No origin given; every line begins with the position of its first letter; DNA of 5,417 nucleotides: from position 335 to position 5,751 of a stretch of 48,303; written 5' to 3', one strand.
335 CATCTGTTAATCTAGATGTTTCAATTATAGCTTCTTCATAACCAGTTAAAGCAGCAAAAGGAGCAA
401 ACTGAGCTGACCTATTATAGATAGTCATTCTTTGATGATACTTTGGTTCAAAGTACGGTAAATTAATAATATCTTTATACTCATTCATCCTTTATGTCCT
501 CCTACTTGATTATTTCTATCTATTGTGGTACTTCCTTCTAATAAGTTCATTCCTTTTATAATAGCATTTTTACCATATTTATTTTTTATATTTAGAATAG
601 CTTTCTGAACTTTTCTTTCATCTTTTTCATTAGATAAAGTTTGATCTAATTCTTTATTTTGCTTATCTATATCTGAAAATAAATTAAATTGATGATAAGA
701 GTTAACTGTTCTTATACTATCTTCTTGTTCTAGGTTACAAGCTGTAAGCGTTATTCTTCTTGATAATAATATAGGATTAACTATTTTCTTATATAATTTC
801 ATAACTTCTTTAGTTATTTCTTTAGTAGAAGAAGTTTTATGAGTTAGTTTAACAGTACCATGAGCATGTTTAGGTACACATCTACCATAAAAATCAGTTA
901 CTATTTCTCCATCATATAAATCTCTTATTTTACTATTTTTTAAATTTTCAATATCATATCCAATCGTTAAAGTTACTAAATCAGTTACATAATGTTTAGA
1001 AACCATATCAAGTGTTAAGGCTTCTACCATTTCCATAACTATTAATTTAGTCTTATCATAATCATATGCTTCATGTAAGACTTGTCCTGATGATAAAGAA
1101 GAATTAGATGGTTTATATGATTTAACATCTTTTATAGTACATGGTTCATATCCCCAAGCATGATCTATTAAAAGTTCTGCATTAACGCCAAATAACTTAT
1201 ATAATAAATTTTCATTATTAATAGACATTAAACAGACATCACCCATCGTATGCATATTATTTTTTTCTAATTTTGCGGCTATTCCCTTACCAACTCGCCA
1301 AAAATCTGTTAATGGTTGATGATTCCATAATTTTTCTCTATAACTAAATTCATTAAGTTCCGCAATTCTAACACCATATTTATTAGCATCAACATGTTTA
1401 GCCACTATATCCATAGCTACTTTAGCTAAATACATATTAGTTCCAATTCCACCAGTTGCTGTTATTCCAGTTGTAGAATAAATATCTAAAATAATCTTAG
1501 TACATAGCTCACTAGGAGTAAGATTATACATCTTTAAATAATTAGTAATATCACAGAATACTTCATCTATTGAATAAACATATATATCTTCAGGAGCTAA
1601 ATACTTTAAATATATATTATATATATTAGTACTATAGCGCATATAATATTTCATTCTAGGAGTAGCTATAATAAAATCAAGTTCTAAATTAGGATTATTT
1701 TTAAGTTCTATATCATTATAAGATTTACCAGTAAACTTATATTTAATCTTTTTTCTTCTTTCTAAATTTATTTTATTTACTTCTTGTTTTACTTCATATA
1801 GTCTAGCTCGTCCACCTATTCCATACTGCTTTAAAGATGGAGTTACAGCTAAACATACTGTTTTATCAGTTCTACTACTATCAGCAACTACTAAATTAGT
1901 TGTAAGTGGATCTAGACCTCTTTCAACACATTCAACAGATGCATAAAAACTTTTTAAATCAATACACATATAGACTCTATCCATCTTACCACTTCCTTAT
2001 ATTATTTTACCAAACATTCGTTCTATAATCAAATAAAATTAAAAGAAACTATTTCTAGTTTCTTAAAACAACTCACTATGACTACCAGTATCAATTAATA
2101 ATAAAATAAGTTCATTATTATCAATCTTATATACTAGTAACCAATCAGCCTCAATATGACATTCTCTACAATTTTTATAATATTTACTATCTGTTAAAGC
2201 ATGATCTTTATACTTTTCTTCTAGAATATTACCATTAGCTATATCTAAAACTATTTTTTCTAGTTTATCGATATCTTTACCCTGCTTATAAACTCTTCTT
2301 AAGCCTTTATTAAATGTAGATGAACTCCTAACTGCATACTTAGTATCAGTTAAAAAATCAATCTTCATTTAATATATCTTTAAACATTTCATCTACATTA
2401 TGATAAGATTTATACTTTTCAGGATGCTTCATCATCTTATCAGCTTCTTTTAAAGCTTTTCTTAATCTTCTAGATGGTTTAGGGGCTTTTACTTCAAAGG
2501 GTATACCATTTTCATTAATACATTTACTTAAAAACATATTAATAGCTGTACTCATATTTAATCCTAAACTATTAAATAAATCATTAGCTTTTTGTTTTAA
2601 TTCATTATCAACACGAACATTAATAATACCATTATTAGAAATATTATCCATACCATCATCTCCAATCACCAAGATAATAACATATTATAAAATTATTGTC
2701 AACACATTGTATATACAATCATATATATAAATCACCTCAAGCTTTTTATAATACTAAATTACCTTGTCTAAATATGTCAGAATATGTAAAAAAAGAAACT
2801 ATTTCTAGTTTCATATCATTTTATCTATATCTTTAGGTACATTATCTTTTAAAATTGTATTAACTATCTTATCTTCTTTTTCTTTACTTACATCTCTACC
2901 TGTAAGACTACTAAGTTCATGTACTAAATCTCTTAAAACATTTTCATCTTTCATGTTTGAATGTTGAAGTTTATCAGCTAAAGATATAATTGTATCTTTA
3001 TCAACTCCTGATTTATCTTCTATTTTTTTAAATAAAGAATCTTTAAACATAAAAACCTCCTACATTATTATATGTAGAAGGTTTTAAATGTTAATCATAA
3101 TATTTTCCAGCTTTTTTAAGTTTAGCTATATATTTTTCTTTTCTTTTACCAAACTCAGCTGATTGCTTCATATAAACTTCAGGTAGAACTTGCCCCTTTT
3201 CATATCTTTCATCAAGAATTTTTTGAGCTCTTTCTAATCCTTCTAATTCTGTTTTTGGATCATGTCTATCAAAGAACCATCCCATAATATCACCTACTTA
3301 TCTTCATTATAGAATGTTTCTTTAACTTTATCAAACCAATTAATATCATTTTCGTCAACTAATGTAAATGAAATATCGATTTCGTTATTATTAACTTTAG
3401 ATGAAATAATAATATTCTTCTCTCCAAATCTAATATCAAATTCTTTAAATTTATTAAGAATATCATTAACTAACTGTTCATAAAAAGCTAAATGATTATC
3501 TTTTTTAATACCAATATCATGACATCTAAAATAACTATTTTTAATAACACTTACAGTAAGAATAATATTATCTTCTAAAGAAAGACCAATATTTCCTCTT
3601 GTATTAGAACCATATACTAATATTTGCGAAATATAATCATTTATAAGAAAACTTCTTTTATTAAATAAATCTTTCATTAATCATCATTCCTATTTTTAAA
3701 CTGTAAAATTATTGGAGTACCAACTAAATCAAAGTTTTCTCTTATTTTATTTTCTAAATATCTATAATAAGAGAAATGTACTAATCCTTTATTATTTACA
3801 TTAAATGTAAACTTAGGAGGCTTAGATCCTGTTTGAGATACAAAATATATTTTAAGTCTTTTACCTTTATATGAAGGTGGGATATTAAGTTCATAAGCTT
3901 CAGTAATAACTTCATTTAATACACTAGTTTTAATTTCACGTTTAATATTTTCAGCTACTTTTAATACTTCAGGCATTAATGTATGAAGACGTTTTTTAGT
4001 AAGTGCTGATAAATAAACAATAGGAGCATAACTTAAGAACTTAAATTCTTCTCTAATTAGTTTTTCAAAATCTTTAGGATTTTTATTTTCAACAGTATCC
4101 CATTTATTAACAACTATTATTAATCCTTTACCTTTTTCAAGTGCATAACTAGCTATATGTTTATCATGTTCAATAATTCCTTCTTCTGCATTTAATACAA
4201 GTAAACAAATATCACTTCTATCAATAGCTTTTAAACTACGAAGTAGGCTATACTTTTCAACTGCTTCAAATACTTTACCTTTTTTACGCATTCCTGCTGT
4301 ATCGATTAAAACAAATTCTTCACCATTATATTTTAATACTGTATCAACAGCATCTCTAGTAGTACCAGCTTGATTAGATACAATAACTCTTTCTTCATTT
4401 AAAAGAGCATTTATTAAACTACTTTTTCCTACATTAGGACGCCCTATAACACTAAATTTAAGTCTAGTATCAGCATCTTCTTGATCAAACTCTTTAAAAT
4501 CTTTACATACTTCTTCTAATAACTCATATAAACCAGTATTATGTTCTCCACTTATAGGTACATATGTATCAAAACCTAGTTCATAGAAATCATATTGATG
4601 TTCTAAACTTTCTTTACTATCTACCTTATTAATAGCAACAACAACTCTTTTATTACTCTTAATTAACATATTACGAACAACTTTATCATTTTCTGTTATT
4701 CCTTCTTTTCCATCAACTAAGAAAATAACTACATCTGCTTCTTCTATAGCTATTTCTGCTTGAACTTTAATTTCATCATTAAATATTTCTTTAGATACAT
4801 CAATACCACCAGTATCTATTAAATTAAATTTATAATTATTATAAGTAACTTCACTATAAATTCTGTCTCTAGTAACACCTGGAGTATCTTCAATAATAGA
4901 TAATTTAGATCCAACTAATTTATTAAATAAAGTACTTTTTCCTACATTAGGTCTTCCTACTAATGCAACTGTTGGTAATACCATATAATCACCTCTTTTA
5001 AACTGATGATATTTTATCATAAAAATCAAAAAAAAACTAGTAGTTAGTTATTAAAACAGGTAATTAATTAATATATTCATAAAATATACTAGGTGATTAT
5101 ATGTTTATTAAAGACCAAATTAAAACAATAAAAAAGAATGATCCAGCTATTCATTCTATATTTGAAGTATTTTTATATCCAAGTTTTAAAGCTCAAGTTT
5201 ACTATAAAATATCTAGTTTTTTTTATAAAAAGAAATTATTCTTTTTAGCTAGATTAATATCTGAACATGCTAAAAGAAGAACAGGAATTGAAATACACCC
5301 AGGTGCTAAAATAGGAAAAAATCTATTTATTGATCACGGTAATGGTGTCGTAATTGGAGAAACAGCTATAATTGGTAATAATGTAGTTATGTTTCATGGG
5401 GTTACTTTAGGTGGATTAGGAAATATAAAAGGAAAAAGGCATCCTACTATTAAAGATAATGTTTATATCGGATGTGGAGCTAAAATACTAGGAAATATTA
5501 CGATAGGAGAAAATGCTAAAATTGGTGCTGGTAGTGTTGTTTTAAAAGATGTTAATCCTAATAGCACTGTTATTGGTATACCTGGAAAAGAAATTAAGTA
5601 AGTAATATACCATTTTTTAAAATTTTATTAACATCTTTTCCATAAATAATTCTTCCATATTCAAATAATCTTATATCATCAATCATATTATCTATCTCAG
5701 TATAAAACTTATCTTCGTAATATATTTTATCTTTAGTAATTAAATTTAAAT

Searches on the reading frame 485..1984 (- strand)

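Call 30: search_protein_families(library=pfam, proteins=[window:485-1984:-], max_evalue=0.001)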
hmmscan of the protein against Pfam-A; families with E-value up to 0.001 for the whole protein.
window:485-1984:- (499 aa): 3 families
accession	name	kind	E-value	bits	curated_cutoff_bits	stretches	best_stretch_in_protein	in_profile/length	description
PF00817.25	IMS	-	6.8e-25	88.2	23.2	1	8-192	1-148/148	impB/mucB/samB family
PF11799.13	IMS_C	-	3.1e-08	34.4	20.7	1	296-423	3-104/109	impB/mucB/samB family C-terminal domain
PF11798.14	IMS_HHH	-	0.00018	22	24.4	1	216-243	5-31/32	IMS family HHH motif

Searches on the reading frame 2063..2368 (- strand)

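Call 31: search_protein_families(library=pfam, proteins=[window:2063-2368:-], max_evalue=0.01)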
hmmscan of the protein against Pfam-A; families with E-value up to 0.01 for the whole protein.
window:2063-2368:- (101 aa): 2 families
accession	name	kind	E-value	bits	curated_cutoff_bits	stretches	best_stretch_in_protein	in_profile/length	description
PF15738.11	YafQ_toxin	-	3.3e-27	95.1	30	1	11-101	1-87/88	Bacterial toxin of type II toxin-antitoxin system, YafQ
PF05016.21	ParE_toxin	-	3.3e-08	34.4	23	1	16-100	4-88/89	ParE toxin of type II toxin-antitoxin system, parDE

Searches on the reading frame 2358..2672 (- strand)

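Call 31: search_protein_families(library=pfam, proteins=[window:2358-2672:-], max_evalue=0.01)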
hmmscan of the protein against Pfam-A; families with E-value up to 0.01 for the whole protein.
window:2358-2672:- (104 aa): 1 family
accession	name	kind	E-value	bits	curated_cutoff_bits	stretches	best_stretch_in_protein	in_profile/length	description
PF04221.18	RelB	-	1.3e-14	54.3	22.4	1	14-98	1-80/82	RelB antitoxin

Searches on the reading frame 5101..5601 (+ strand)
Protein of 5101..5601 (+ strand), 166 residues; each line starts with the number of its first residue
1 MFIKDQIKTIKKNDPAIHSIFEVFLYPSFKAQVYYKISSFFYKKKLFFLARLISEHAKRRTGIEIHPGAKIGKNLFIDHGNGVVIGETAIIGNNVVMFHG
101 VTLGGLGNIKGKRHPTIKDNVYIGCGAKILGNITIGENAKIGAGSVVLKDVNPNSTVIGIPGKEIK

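Call 30: search_protein_families(library=pfam, proteins=[window:5101-5601:+], max_evalue=0.001)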
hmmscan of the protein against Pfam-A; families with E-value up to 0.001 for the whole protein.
window:5101-5601:+ (166 aa): 2 families
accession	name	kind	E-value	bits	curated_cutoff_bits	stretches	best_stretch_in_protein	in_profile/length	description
PF00132.30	Hexapep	-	1.6e-13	50.2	27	1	114-148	1-35/36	Bacterial transferase hexapeptide (six repeats)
PF14602.12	Hexapep_2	-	0.00013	22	27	0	117-148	4-33/34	Hexapeptide repeat of succinyl-transferase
